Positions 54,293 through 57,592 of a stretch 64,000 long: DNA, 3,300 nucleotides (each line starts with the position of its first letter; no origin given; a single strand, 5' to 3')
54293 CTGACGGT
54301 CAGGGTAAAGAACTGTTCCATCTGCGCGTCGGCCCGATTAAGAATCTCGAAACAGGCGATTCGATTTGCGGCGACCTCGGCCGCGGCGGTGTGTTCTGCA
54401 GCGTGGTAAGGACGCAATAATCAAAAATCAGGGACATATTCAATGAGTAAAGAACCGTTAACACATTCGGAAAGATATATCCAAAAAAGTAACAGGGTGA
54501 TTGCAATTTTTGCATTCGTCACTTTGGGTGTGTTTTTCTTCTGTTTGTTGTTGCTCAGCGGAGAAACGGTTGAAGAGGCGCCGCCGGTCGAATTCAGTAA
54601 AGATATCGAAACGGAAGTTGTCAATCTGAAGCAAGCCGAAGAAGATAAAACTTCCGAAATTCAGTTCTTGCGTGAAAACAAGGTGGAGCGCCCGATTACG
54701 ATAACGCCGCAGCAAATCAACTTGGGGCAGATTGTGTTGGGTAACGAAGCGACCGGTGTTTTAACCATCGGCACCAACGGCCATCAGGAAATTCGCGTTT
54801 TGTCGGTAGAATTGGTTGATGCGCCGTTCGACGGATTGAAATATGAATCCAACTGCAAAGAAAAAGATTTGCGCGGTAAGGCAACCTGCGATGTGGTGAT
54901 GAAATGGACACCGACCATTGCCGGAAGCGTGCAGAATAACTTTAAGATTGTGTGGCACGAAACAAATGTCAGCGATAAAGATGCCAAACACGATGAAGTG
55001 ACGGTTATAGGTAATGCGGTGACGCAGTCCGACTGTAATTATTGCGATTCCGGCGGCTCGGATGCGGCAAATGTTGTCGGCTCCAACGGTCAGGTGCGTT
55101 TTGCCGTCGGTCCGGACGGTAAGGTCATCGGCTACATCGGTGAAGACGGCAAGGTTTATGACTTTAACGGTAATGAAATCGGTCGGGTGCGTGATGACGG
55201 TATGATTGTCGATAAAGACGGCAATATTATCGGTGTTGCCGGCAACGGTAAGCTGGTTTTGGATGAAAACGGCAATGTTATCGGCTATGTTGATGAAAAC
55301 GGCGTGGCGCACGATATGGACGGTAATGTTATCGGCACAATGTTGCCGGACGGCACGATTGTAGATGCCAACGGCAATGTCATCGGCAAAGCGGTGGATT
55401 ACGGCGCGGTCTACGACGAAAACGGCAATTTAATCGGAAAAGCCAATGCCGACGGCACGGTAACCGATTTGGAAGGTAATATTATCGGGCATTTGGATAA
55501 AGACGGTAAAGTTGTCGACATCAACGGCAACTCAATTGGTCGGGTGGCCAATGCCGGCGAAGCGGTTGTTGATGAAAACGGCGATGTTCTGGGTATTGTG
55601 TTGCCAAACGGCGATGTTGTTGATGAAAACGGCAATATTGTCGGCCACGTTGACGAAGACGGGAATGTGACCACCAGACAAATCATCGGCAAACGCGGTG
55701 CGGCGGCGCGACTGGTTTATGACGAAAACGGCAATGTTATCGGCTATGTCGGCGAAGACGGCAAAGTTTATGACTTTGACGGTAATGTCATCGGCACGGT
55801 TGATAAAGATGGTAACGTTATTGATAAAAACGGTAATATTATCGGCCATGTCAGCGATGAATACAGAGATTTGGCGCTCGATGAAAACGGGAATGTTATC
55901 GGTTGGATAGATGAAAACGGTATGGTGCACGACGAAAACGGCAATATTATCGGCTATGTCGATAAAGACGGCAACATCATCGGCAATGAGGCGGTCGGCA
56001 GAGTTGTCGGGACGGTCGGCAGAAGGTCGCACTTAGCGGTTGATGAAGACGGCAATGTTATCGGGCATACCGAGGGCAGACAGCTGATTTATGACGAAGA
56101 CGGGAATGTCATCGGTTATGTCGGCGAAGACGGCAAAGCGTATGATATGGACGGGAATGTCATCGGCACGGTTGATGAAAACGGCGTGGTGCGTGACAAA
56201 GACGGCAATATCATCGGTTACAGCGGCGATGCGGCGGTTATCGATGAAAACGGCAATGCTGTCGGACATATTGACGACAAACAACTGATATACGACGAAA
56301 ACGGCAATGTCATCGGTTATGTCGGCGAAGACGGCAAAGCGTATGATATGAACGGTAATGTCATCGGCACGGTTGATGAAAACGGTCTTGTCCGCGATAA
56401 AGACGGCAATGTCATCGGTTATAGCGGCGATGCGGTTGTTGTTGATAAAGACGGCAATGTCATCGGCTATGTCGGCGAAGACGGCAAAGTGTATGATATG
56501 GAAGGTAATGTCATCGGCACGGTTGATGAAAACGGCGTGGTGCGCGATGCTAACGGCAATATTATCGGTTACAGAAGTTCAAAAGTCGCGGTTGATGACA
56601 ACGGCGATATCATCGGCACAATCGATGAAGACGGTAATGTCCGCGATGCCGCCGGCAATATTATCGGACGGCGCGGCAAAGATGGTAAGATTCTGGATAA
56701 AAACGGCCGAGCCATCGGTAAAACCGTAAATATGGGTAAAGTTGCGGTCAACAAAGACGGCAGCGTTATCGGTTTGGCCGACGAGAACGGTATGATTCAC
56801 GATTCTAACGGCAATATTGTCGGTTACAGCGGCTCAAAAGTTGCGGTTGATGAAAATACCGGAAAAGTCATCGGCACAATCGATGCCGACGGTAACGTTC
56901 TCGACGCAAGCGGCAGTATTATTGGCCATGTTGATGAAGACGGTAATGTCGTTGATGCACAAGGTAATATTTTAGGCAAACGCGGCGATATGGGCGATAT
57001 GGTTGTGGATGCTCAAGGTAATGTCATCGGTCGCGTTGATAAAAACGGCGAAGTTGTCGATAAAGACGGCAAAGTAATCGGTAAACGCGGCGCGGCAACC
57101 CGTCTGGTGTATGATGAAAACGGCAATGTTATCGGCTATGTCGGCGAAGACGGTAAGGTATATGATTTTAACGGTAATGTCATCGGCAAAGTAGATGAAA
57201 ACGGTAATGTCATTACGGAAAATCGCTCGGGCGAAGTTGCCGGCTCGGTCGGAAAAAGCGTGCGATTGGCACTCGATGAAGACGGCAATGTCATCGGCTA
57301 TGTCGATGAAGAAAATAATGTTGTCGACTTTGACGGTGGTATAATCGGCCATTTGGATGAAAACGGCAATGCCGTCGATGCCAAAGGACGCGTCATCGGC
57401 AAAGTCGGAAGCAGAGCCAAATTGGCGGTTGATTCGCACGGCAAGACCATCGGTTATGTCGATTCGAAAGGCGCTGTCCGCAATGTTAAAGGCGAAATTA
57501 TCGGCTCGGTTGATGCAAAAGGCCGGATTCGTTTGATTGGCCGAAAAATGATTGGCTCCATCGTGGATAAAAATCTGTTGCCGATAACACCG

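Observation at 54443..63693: VirB10 apparently split and expanded into two adjacent giant proteins sharing a novel beta-hairpin-like repeat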

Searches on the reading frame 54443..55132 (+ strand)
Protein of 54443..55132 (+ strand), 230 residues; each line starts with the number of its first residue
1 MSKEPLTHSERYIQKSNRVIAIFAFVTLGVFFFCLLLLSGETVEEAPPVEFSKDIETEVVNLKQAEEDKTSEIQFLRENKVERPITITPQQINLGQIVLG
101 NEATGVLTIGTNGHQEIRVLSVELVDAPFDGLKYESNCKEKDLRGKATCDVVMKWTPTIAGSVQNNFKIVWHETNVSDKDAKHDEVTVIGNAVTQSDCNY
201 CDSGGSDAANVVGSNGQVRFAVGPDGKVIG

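Call 37: find_homologous_proteins(query=window:54443-55132:+, max_evalue=0.001)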
Query window:54443-55132:+ (230 aa): 13 proteins with E <= 0.001 among 324 candidates.
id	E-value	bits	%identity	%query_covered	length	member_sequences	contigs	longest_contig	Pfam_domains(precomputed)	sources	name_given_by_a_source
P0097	1.6e-56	209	44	100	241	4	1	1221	-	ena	-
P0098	2.0e-56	209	51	87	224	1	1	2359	-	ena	-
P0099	6.7e-56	207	48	100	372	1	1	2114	PF12396.15,PF21785.4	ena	-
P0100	5.7e-55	204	45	100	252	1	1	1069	-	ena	-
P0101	7.9e-54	201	45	99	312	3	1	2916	PF12396.15,PF21785.4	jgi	-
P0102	1.3e-52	197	45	100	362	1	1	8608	PF21784.4,PF05593.20,PF12396.15,PF21785.4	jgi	jgi:YD repeat-containing protein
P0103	1.6e-50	190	44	100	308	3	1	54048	PF12396.15,PF21785.4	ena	-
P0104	1.9e-50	190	41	100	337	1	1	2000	PF21784.4,PF05593.20,PF12396.15,PF21785.4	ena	-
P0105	5.5e-50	188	43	100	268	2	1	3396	-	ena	-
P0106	1.3e-49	187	42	100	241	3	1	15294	-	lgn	-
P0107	3.3e-49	186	43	100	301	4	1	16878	PF21784.4,PF12396.15,PF21785.4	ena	-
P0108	9.2e-47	178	41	100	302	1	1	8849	PF15780.12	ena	-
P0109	7.2e-44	168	42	87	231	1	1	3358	-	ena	-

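Call 46: predict_structure(alignment_id=A2)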
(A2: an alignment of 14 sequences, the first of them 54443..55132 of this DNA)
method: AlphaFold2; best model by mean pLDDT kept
length: 230 residues; sequences in the alignment: 14
mean_pLDDT: 73.3   pTM: 0.50
mean pLDDT of the five models: 73.3, 71.0, 68.0, 65.9, 64.2
residues with pLDDT >= 90: 72; 70-90: 73; 50-70: 30; < 50: 55
segments of 3 or more residues with pLDDT < 50: 1-3, 41-74, 203-217
pLDDT, mean of each block of 10 residues (from residue 1): 53 63 83 78 45 41 42 48 86 89 92 91 87 91 93 91 91 87 92 83 41 43 74
secondary structure, 60 per line:
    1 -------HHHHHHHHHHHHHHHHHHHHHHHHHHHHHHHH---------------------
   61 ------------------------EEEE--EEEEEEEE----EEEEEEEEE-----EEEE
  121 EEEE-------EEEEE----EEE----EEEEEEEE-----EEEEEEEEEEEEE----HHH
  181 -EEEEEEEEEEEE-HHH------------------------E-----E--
elements in order: H8-39 E85-88 E91-98 E103-111 E117-124 E132-136 E141-143 E148-155 E161-173 E182-193

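Call 49: fold_search(model_id=the predicted structure, library=pdb)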
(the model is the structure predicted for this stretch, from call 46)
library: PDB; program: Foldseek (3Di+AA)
matches with E <= 10: 1828; with E <= 0.001: 141
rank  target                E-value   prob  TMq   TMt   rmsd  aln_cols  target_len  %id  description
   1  7som_J                3.2e-07  1.00  0.35  0.14   5.4       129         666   12  Ciliary C2 central pair apparatus isolated from Chlamydomonas reinhardtii (released 2022-04-13)
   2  6fvi                  1.4e-06  1.00  0.40  0.61   3.9       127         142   11  ASH / PapD-like domain of human CEP192 (PapD-like domain 7) (released 2019-03-20)
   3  2e6j_MODEL_1_A        1.6e-06  1.00  0.36  0.67   3.5       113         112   10  Solution structure of the C-terminal PapD-like domain from human HYDIN protein (released 2007-07-03)
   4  9ijj_h                3.5e-06  1.00  0.33  0.06   4.8       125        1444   15  In situ structure of the central apparatus in mouse sperm axoneme. (released 2025-06-04)
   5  3qbt_F                3.7e-06  1.00  0.32  0.49   4.7       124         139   13  Crystal structure of OCRL1 540-678 in complex with Rab8a:GppNHp (released 2011-03-23)
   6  7sqc_O1               4.0e-06  1.00  0.41  0.15   3.2       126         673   17  Ciliary C1 central pair apparatus isolated from Chlamydomonas reinhardtii (released 2022-04-13)
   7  7ptb                  7.3e-06  1.00  0.39  0.29   3.1       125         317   14  Crystal structure of the SPD-2 domain of human CEP192 (released 2022-04-06)
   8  9ijj_L                7.3e-06  1.00  0.36  0.36   3.5       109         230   14  In situ structure of the central apparatus in mouse sperm axoneme. (released 2025-06-04)
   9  7sqc_T0               7.7e-06  1.00  0.38  0.17   8.7       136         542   14  Ciliary C1 central pair apparatus isolated from Chlamydomonas reinhardtii (released 2022-04-13)
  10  9ijj_E                7.7e-06  1.00  0.36  0.18   3.6       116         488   16  In situ structure of the central apparatus in mouse sperm axoneme. (released 2025-06-04)
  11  6bqm                  8.2e-06  1.00  0.30  0.17   4.2       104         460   21  Secreted serine protease VesC from Vibrio cholerae (released 2018-11-28)
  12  4lk4                  1.0e-05  1.00  0.40  0.29   2.4       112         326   14  Structure of Vibrio cholerae VesB protease (released 2014-02-05)
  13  2ys4_MODEL_1_A        2.2e-05  1.00  0.34  0.58   3.7       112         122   10  Solution structure of the N-terminal PapD-like domain of HYDIN protein from human (released 2008-04-08)
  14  7n6g_3J               2.4e-05  1.00  0.35  0.22   3.2       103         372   16  C1 of central pair (released 2022-05-18)
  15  7n61_0I               2.4e-05  1.00  0.37  0.20   5.5       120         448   13  structure of C2 projections and MIPs (released 2022-05-18)
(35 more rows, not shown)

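Call 70: search_protein_representatives(alignment_id=A5)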
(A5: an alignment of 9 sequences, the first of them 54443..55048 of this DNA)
Query: 9 sequences, 201 profile positions. Proteins with E-value up to 0.001 (for the whole library): 2246; up to 1e-10: 482; up to 1e-30: 37. The best 150 are listed.
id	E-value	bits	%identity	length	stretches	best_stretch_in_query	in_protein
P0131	2.1e-160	546.5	-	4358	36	73-168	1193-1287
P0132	5.8e-98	342.6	-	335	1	1-201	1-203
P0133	3.6e-94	330.3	-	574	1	1-201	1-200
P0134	6.1e-89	313.2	-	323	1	3-201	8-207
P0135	1.4e-86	305.4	-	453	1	1-201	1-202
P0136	3.6e-85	300.9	-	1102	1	1-200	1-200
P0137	1.7e-83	295.4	-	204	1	1-196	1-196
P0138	3.6e-81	287.8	-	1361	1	1-201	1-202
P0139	3.7e-80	284.5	-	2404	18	70-164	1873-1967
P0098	1.5e-75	269.5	-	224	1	28-201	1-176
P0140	3.2e-74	265.1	-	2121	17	81-168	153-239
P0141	1.0e-67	243.9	-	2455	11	88-169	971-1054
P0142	1.1e-66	240.6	-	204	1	48-201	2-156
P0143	5.3e-61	222.0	-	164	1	3-151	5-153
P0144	3.6e-58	212.7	-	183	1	1-181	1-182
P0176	3.4e-27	111.6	-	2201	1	1-201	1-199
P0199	6.2e-23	97.7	-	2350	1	5-201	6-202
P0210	5.5e-22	94.6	-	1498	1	3-174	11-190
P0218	2.9e-21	92.2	-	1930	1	3-188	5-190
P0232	2.8e-20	89.0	-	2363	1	3-201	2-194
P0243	1.3e-19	86.9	-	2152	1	1-201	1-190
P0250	5.3e-19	84.8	-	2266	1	8-201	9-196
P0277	8.9e-18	80.9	-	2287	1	5-201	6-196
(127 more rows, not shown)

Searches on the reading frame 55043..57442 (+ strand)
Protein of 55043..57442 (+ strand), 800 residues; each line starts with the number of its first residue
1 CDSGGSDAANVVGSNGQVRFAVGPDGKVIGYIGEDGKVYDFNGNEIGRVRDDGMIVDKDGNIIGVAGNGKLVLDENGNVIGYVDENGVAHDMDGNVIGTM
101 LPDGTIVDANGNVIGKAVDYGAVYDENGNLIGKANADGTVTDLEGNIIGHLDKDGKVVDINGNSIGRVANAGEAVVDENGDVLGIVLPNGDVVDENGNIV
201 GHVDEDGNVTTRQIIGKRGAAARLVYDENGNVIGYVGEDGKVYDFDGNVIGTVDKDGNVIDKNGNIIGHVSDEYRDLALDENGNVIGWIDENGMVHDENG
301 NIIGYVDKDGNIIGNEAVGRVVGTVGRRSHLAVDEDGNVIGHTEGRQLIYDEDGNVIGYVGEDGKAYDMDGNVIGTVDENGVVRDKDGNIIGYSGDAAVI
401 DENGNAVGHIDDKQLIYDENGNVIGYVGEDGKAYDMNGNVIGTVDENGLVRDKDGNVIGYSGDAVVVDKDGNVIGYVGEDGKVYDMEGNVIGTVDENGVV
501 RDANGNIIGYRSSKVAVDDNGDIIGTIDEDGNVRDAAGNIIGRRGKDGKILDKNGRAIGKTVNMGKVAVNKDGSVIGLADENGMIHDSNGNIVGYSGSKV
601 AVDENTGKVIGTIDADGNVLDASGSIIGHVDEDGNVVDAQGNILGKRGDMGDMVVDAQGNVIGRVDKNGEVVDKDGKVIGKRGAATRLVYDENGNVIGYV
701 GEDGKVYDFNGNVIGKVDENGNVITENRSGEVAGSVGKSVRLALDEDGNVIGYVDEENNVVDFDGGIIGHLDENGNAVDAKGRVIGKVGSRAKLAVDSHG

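Call 42: search_solved_structures(query=window:55043-57442:+, max_evalue=1)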
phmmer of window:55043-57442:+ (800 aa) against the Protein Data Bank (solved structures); distinct sequences matched with E-value up to 1: 3.
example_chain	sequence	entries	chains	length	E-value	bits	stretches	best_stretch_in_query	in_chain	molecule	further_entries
2z2p_A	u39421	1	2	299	0.044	14.9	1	125-245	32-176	Virginiamycin B lyase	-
2z2n_A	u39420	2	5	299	0.14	13.2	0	151-219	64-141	virginiamycin B lyase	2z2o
6rfl_Y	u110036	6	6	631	0.25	12.3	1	358-391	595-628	Nucleoside triphosphate phosphohydrolase-I | Nucleoside triphosphatase I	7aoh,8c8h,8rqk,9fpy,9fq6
